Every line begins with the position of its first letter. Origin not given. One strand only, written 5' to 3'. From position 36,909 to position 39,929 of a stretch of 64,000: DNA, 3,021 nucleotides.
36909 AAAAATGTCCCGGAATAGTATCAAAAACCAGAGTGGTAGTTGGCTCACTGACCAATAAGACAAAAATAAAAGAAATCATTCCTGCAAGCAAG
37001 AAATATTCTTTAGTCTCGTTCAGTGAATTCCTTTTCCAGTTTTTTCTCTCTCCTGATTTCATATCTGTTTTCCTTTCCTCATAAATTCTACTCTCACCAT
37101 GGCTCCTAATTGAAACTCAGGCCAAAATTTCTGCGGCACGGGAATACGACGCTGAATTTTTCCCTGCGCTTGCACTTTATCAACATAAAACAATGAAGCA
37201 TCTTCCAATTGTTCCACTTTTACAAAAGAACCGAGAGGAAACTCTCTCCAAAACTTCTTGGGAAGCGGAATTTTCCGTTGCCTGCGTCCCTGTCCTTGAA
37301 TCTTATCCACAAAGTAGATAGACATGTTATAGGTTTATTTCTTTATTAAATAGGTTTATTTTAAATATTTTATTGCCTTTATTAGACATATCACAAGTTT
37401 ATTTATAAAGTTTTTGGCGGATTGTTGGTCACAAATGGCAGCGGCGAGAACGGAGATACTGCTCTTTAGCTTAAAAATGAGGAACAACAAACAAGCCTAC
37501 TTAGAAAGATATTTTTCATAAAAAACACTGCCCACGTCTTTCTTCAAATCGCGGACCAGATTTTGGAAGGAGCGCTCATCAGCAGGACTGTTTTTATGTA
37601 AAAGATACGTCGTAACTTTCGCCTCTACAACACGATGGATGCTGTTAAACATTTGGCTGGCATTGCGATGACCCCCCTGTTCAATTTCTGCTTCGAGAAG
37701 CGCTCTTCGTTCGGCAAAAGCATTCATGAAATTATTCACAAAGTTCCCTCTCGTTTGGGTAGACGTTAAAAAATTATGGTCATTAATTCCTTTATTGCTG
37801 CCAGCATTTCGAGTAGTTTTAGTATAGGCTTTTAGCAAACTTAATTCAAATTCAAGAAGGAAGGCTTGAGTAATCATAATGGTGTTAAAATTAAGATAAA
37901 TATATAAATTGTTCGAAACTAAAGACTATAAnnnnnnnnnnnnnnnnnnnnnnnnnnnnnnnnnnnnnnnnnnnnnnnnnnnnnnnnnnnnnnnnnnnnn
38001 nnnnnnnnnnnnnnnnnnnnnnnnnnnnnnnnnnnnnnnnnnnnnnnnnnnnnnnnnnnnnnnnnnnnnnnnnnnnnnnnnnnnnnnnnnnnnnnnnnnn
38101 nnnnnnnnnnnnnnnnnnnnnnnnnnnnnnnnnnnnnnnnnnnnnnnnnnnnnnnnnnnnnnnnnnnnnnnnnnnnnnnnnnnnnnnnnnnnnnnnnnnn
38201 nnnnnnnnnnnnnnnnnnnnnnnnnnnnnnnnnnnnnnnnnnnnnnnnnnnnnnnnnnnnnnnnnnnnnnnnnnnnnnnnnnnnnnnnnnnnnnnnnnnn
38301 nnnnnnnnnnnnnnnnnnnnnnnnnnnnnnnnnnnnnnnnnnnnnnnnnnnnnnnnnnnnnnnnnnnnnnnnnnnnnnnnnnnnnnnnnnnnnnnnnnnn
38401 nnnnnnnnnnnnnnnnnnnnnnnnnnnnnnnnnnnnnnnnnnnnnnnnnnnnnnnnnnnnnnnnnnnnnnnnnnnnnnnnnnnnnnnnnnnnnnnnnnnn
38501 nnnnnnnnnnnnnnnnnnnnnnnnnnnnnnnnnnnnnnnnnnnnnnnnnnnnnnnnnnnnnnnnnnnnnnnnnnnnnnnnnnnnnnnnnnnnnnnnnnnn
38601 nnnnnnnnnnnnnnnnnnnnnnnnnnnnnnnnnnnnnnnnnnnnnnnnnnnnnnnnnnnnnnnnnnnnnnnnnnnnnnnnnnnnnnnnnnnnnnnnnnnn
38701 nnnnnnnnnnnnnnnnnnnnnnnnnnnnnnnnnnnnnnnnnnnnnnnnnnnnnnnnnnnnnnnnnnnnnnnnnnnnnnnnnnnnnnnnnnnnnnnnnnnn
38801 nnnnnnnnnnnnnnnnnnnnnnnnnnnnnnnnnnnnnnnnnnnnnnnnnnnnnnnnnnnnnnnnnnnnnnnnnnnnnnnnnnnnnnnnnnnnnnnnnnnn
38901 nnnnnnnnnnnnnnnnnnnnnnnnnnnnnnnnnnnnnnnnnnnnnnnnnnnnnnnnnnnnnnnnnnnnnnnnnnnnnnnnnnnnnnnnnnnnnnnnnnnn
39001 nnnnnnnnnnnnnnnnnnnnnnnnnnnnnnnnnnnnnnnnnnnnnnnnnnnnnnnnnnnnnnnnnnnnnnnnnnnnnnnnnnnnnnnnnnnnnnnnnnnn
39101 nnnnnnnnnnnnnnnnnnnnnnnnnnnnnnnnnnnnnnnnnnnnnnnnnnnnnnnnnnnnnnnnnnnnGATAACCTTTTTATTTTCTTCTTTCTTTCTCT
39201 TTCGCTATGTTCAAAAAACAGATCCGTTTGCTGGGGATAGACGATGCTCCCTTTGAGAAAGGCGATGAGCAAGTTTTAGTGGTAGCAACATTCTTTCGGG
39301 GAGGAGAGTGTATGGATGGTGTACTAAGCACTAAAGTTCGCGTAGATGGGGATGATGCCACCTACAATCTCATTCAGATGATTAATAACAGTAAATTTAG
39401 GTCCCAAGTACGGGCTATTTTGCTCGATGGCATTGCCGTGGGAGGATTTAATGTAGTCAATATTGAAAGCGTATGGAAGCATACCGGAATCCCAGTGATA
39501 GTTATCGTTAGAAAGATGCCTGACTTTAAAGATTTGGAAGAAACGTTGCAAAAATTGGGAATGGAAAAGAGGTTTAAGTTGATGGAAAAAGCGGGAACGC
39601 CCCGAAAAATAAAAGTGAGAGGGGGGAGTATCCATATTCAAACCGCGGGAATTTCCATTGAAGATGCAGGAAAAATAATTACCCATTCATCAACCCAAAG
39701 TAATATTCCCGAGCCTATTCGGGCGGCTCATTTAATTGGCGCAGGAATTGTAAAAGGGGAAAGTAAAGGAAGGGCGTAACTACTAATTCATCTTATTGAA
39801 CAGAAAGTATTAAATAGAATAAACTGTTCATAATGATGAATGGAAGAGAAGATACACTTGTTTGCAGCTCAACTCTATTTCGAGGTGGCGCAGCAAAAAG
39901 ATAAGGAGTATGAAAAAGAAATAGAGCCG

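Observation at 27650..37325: Operon of a single-chain tandem AbrB-fold regulator, a 3002-aa hyper-N-glycosylatable beta-helix surface protein and a PRC-barrel protein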

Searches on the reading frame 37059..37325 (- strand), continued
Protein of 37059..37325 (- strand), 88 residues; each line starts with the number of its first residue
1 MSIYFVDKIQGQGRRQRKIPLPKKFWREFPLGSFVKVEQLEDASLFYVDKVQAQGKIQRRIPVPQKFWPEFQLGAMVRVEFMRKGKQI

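Call 48: search_protein_representatives(alignment_id=A1)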
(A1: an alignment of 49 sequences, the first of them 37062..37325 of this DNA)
Query: 49 sequences, 86 profile positions. Proteins with E-value up to 0.001 (for the whole library): 16; up to 1e-10: 8; up to 1e-30: 3. The best 16 are listed.
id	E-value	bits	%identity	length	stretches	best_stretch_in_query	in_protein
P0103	3.4e-69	245.0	-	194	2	1-82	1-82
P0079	6.0e-38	144.9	-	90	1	1-82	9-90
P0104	1.6e-34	133.9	-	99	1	1-84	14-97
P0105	1.3e-27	111.7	-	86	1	5-69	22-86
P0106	3.1e-16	75.3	-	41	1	43-82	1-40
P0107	3.9e-16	75.0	-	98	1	38-84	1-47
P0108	1.6e-15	73.0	-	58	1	43-85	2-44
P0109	2.1e-15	72.6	-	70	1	38-83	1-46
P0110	1.4e-09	53.9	-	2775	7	36-68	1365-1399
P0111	1.4e-07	47.5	-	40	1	55-83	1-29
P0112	1.7e-06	44.1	-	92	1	12-83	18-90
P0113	1.1e-05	41.5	-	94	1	3-84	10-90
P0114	2.6e-05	40.3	-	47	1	47-82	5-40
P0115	2.4e-04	37.2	-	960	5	11-80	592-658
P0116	4.5e-04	36.3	-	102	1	4-77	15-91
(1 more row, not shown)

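Call 52: find_encoding_contigs(protein=P0113, flank=8000, max_places=3)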
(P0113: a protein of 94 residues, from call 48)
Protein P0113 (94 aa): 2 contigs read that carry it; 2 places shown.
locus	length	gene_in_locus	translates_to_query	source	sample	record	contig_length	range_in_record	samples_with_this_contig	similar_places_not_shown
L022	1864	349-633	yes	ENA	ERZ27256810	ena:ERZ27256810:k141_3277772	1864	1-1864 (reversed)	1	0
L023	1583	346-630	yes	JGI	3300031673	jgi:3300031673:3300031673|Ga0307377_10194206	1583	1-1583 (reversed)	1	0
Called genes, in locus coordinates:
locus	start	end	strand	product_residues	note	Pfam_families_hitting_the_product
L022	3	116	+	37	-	?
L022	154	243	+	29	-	-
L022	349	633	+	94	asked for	-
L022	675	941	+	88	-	-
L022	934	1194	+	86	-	-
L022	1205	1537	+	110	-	-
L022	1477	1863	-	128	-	?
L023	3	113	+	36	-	?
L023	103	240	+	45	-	-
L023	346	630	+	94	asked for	-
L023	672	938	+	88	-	-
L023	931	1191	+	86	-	-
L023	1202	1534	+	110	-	-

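Call 53: find_encoding_contigs(protein=P0116, flank=8000, max_places=3)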
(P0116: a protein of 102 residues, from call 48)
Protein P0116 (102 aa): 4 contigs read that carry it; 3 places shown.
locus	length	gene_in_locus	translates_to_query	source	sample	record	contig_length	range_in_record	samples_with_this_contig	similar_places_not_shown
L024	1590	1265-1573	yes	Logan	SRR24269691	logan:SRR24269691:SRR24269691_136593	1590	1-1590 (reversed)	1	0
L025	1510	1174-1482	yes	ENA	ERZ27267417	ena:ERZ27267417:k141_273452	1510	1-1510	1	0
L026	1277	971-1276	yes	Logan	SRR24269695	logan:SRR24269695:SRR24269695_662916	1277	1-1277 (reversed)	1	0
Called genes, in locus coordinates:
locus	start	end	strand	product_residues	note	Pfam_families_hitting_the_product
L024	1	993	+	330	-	?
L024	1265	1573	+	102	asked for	-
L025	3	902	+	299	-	?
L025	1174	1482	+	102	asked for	-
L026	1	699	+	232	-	?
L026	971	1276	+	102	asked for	?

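Call 55: search_protein_families(library=ncbifam, proteins=[window:37059-37325:-], max_evalue=0.1)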
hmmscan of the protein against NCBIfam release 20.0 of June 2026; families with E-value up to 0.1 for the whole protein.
window:37059-37325:- (88 aa): 0 families

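Call 56: search_protein_families(library=phrogs, proteins=[window:37059-37325:-, P0113, P0116, P0112], max_evalue=0.1)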
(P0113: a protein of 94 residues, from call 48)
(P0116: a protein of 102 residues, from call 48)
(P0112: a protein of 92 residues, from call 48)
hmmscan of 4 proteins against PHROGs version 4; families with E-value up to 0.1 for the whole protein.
window:37059-37325:- (88 aa): 0 families

P0113 (94 aa): 0 families

P0116 (102 aa): 0 families

P0112 (92 aa): 1 family
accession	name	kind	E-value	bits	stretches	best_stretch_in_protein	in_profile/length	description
phrog_273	-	unknown function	0.028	15.3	1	43-63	10-30/56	-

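Call 76: search_protein_families(library=pfam, alignment_id=A1, max_evalue=10)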
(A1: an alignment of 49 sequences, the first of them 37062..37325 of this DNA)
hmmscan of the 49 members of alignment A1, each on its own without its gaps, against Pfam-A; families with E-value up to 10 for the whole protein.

A. member 1, window:37062-37325:- (88 aa): 1 family
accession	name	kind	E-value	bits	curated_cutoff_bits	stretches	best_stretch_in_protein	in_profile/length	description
PF06961.18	DUF1294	-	0.049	14.3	25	1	44-63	6-24/55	Protein of unknown function (DUF1294)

B. families by the number of members that match (of 49 scanned): 16 families
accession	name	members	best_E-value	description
PF24315.1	DUF7489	18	2.7e-06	Domain of unknown function (DUF7489)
PF06961.18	DUF1294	18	0.00099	Protein of unknown function (DUF1294)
PF12921.12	ATP13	4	0.025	Mitochondrial ATPase expression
PF01223.29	Endonuclease_NS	3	0.014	DNA/RNA non-specific endonuclease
PF20305.4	pYEATS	2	0.053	prokaryotic YEATS domain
PF07578.16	LAB_N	2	0.062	Lipid A Biosynthesis N-terminal domain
PF15284.11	PAGK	2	0.12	Phage-encoded virulence factor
PF22708.2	S1CSD-TOTE-1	1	0.024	S1/CSD-like domain 1 of the TOTE conflict systems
PF21427.2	Gp7_5th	1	0.077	Baseplate wedge protein gp7, domain V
PF18875.5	AF4_int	1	0.1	AF4 interaction motif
PF11520.13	Cren7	1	0.11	Chromatin protein Cren7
PF14593.12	PH_3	1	0.14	PH domain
PF08492.17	SRP72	1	0.15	SRP72 RNA-binding domain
PF17886.7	ArsA_HSP20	1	0.18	HSP20-like domain found in ArsA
PF23835.1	DUF7205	1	0.18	Domain of unknown function (DUF7205)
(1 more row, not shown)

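Call 82: find_related_loci(query=A1, collection=metagenome_contigs, flank=6000)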
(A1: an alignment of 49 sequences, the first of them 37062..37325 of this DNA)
Query A1 (88 aa) in metagenome_contigs; peptide patterns used: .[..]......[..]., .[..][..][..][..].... (x = any residue, [..] = any of these).
203 stretches matched a pattern; 37 encode a relative of the query (tblastn E <= 1e-3); 37 distinct loci.
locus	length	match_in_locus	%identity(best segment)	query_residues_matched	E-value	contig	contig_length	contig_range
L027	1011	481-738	76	2-87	1e-43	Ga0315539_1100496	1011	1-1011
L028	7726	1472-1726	74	1-85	8e-41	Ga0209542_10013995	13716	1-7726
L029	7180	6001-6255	74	1-85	8e-41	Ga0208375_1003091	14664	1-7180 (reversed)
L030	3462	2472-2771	75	2-83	3e-39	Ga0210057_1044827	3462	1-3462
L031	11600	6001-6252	71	2-86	1e-38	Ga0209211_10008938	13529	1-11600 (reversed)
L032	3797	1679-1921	73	2-82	4e-38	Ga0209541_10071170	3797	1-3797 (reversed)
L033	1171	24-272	70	3-85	8e-39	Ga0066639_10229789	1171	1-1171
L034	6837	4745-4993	70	3-85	4e-37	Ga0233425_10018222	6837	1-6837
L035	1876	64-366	66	2-87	1e-37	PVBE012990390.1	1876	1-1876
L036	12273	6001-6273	66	1-83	9e-37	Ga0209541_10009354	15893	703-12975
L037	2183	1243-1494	66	2-84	6e-37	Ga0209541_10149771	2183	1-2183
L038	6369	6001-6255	67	3-87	1e-36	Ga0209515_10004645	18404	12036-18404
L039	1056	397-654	66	1-86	5e-38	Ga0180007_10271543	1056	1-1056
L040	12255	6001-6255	65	1-85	3e-36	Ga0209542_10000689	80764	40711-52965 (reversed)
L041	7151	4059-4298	71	2-82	2e-36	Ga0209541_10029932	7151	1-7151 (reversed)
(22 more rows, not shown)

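Call 83: find_related_loci(query=A1, collection=viral_contigs, flank=6000)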
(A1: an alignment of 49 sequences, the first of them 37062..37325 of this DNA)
Query A1 (88 aa) in viral_contigs; peptide patterns used: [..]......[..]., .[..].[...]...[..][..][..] (x = any residue, [..] = any of these).
109 stretches matched a pattern, but none encodes a relative of the query by tblastn (E <= 1e-3).

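Call 87: search_protein_families(library=pfam, proteins=[L033:281-1171:+], max_evalue=0.01)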
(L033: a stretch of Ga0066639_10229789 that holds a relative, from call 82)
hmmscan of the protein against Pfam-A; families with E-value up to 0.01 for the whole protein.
L033:281-1171:+ (297 aa): 1 family
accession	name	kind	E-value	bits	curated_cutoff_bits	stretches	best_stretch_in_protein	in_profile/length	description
PF04326.19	SLFN_AlbA_2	-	8.5e-18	65.4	25.3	1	6-116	1-117/118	Schlafen, AlbA_2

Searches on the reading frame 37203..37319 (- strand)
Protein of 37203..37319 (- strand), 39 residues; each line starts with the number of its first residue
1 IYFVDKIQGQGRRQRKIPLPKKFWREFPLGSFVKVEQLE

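Call 59: search_solved_structures(query=A2, max_evalue=10, show_alignments=4)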
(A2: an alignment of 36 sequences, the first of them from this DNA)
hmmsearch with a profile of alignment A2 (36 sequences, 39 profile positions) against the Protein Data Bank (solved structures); distinct sequences matched with E-value up to 10: 1.
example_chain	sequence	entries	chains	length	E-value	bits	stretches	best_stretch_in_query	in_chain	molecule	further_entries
4bwv_A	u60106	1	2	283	0.17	14.9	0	10-26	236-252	PHOSPHOADENOSINE-PHOSPHOSULPHATE REDUCTASE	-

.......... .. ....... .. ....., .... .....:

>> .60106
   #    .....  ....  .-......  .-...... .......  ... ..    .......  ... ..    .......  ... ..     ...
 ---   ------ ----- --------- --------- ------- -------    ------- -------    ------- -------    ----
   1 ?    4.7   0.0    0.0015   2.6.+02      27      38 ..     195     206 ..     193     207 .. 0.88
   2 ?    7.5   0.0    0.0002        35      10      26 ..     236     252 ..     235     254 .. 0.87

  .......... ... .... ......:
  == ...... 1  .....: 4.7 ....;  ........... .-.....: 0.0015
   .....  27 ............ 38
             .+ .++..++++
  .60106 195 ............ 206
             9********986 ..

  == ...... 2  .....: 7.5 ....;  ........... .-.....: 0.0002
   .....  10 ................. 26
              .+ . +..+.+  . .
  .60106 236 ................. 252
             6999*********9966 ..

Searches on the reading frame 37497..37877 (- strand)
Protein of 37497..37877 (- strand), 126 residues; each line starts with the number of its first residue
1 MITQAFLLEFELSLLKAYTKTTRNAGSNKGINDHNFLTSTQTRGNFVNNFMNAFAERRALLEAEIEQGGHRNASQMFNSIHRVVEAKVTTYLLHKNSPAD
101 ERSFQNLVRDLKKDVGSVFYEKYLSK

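Call 7: search_protein_families(library=pfam, proteins=[window:37497-37877:-], max_evalue=1)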
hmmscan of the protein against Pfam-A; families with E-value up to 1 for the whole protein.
window:37497-37877:- (126 aa): 1 family
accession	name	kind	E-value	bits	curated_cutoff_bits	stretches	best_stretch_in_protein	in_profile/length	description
PF03237.21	Terminase_6N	-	0.076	13.1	22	1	17-105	112-184/215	Terminase large subunit, T4likevirus-type, N-terminal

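Call 55: search_protein_families(library=ncbifam, proteins=[window:37497-37877:-], max_evalue=0.1)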
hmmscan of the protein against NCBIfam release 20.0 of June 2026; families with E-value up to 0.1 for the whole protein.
window:37497-37877:- (126 aa): 0 families

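Call 56: search_protein_families(library=phrogs, proteins=[window:37497-37877:-], max_evalue=0.1)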
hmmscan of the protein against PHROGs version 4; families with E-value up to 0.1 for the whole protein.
window:37497-37877:- (126 aa): 1 family
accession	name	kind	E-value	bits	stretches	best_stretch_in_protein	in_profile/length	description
phrog_38458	-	unknown function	0.057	14.7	1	39-91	23-74/130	-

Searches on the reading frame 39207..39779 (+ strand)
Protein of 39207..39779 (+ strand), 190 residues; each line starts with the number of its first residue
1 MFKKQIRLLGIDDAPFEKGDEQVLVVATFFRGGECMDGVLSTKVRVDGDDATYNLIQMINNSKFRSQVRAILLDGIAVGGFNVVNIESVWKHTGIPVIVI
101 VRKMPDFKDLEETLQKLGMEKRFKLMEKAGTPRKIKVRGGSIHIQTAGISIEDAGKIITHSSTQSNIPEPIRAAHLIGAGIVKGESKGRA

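Call 9: search_protein_families(library=pfam, proteins=[window:39207-39779:+], max_evalue=0.001)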
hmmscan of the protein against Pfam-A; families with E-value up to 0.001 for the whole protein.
window:39207-39779:+ (190 aa): 1 family
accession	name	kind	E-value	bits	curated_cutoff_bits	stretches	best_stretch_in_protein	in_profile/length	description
PF01949.23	Endo_dU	-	4.1e-57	192.9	32.7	1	4-181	1-181/182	Endonuclease dU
